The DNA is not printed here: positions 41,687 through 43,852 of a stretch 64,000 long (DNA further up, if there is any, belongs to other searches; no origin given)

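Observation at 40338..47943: Rnf operon with extra flavin-binding modules, minimal RnfB and flavin-trafficking partners: candidate extracytoplasmic electron-transfer system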

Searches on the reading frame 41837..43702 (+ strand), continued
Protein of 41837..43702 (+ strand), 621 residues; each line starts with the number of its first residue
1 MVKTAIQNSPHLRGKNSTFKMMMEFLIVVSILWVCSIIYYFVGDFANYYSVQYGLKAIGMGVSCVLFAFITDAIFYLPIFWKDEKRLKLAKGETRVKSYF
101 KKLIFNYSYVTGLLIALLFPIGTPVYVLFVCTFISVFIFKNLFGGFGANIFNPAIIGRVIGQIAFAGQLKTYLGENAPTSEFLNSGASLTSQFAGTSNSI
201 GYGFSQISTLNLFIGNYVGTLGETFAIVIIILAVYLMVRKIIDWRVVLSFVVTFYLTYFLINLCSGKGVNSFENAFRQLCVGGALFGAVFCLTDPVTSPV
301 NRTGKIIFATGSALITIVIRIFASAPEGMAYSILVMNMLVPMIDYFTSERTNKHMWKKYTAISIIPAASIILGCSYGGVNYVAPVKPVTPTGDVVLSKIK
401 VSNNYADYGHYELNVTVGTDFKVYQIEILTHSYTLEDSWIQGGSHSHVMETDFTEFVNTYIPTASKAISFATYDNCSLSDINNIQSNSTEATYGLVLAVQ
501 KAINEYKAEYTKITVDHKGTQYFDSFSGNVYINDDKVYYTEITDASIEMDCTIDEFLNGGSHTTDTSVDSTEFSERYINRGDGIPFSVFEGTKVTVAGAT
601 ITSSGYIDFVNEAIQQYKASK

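Call 20: search_protein_families(library=pfam, proteins=[L022:13236-14486:+, L034:13797-14999:+, L044:13999-15318:+, L056:14352-15620:+, L026:16268-17581:+, L044:15311-15766:+, L024:13719-14654:+, L026:15465-16202:+], max_evalue=0.01)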
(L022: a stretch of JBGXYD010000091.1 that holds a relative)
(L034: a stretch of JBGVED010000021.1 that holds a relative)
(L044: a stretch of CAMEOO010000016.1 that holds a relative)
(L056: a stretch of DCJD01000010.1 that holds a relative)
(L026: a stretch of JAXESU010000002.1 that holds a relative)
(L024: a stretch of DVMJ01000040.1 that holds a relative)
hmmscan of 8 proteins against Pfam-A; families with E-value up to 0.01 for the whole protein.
L022:13236-14486:+ (416 aa): 1 family
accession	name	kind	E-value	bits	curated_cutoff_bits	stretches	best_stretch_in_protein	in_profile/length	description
PF02424.20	ApbE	-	3.4e-54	184.6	25.6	1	102-382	13-259/266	ApbE family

L034:13797-14999:+ (400 aa): 1 family
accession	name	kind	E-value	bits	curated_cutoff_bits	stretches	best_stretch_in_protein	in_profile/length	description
PF02424.20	ApbE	-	1.5e-32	113.7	25.6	1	99-346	35-252/266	ApbE family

L044:13999-15318:+ (439 aa): 1 family
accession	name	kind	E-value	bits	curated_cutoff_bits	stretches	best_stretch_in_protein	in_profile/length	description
PF02424.20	ApbE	-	6.4e-32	111.6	25.6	1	109-393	34-258/266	ApbE family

L056:14352-15620:+ (422 aa): 2 families
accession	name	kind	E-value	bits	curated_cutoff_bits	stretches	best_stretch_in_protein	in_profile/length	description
PF02424.20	ApbE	-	1.1e-30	107.5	25.6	1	106-375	36-258/266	ApbE family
PF09217.15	EcoRII-N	-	0.0066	16.7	25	0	37-139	14-115/154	Restriction endonuclease EcoRII, N-terminal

L026:16268-17581:+ (437 aa): 1 family
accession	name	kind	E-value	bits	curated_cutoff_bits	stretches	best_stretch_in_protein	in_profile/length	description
PF02424.20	ApbE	-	2.5e-25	89.9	25.6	1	67-362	13-246/266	ApbE family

L044:15311-15766:+ (151 aa): 1 family
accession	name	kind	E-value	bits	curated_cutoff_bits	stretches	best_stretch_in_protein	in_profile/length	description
PF07009.16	NusG_II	-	2e-15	57.3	29.6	1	23-131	3-105/107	NusG domain II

L024:13719-14654:+ (311 aa): 1 family
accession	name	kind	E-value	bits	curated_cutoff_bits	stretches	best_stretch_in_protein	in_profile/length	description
PF04205.19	FMN_bind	-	0.00046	21.2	22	0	198-307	5-76/77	FMN-binding domain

L026:15465-16202:+ (245 aa): 0 families

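Call 58: search_solved_structures(query=window:41837-43702:+, max_evalue=0.00001, show_alignments=1)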
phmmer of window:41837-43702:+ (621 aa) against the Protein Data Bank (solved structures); distinct sequences matched with E-value up to 0.00001: 6.
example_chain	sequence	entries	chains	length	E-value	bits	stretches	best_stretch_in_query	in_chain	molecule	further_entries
7zc6_D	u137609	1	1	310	6e-38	134.2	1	102-349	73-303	RnfD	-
9eri_D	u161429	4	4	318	5.9e-32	114.4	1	7-351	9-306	Na(+)-translocating ferredoxin:NAD(+) oxidoreductase complex subunit D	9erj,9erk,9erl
8ahx_D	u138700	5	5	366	1.2e-30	110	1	101-350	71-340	Ion-translocating oxidoreductase complex subunit D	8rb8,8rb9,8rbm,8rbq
7xk3_B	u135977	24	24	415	9.5e-25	90.6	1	108-359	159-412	Na(+)-translocating NADH-quinone reductase subunit B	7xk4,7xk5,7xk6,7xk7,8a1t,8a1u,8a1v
9lrr_B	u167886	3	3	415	9.9e-25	90.5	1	108-359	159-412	Na(+)-translocating NADH-quinone reductase subunit B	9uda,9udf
9ud3_B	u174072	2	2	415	2.6e-24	89.1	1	108-359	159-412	Na(+)-translocating NADH-quinone reductase subunit B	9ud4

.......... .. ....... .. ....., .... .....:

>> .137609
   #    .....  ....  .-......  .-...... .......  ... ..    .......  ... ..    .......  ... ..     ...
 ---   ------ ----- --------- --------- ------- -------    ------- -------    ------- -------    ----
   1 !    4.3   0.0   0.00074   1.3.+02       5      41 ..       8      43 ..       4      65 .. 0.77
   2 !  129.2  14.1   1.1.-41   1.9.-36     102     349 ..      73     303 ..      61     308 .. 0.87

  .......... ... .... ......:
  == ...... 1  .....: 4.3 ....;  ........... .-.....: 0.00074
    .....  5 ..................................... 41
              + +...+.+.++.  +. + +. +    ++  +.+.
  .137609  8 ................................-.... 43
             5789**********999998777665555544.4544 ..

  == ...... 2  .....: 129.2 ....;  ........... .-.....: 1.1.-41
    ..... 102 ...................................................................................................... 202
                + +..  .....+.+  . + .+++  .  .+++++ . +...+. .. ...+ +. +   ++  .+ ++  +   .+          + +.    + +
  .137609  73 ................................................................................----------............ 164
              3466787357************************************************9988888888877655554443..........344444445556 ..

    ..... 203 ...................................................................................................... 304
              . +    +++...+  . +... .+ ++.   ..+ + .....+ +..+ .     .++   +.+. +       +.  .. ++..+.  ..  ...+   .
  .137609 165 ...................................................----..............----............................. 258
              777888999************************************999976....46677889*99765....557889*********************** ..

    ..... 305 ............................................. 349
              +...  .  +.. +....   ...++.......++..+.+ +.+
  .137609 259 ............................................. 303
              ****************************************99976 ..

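Call 78: list_cluster_members(proteins=[window:41837-43702:+, window:43714-44820:+, window:57362-59554:+, window:5030-7621:+, window:20113-21747:+, window:46949-47419:+, window:47422-47943:+])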
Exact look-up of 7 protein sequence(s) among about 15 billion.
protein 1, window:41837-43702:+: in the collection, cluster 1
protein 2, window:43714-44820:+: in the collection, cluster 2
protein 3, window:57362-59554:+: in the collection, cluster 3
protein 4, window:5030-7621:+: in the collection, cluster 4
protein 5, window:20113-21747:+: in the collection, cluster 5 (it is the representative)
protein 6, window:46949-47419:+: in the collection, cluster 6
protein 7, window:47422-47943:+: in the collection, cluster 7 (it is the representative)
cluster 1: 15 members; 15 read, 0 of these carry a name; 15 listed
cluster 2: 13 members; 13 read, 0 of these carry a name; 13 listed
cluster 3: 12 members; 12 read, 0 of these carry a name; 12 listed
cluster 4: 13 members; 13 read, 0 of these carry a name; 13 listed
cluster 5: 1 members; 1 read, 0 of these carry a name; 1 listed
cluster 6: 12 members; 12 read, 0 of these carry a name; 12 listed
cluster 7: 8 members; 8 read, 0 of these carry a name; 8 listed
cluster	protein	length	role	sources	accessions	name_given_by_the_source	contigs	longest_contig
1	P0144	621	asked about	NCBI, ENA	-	-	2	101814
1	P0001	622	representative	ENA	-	-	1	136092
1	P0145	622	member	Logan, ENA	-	-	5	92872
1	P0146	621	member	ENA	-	-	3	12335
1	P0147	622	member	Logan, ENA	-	-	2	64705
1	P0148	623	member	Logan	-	-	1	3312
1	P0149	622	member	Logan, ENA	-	-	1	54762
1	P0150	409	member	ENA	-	-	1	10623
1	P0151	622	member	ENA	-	-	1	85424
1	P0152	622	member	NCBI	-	-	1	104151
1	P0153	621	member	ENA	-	-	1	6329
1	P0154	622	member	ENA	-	-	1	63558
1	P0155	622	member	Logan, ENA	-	-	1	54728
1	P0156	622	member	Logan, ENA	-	-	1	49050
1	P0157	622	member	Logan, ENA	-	-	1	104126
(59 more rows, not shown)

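Call 84: search_protein_families(library=pfam, proteins=[L015:16869-17906:+, L017:16804-17865:+, L020:17803-18900:+, L025:17257-18366:+, L044:16381-17379:-, L056:16644-17825:+, L061:14050-15063:+, L019:14606-15550:+, L005:768-2327:+, L010:6991-8607:+], max_evalue=0.001)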
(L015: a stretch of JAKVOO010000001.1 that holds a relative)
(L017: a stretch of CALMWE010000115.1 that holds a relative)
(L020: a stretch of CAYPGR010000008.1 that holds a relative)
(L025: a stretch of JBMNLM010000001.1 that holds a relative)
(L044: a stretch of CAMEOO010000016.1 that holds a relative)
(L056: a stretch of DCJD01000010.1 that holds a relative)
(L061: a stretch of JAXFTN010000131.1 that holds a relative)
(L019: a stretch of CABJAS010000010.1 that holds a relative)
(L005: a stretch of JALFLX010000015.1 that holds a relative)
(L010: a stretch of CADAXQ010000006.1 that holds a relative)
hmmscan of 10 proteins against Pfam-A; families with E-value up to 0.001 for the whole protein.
L015:16869-17906:+ (345 aa): 0 families

L017:16804-17865:+ (353 aa): 0 families

L020:17803-18900:+ (365 aa): 0 families

L025:17257-18366:+ (369 aa): 0 families

L044:16381-17379:- (332 aa): 0 families

L056:16644-17825:+ (393 aa): 0 families

L061:14050-15063:+ (337 aa): 0 families

L019:14606-15550:+ (314 aa): 0 families

L005:768-2327:+ (519 aa): 0 families

L010:6991-8607:+ (538 aa): 0 families

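Call 89: search_solved_structures(query=A5, max_evalue=1, show_alignments=1)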
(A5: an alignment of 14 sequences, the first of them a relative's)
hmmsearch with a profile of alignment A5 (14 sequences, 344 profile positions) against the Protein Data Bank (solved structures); distinct sequences matched with E-value up to 1: 5.
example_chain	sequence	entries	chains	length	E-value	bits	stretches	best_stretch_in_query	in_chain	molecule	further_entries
2kzx_A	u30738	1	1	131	3.3e-08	36.2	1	266-340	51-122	Uncharacterized protein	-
4y6w_A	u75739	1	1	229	0.051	15.8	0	234-293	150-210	NaB(AB)3ACb - light chain TPR-like repeats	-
4y6c_A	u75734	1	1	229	0.074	15.3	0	230-293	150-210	ANSERINA PUTATIVE KINESIN LIGHT chain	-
3bqi_A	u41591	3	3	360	0.12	14.6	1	98-140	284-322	Erythrocyte membrane protein 1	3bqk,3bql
3cml_A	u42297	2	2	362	0.12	14.6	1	98-140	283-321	Erythrocyte membrane protein 1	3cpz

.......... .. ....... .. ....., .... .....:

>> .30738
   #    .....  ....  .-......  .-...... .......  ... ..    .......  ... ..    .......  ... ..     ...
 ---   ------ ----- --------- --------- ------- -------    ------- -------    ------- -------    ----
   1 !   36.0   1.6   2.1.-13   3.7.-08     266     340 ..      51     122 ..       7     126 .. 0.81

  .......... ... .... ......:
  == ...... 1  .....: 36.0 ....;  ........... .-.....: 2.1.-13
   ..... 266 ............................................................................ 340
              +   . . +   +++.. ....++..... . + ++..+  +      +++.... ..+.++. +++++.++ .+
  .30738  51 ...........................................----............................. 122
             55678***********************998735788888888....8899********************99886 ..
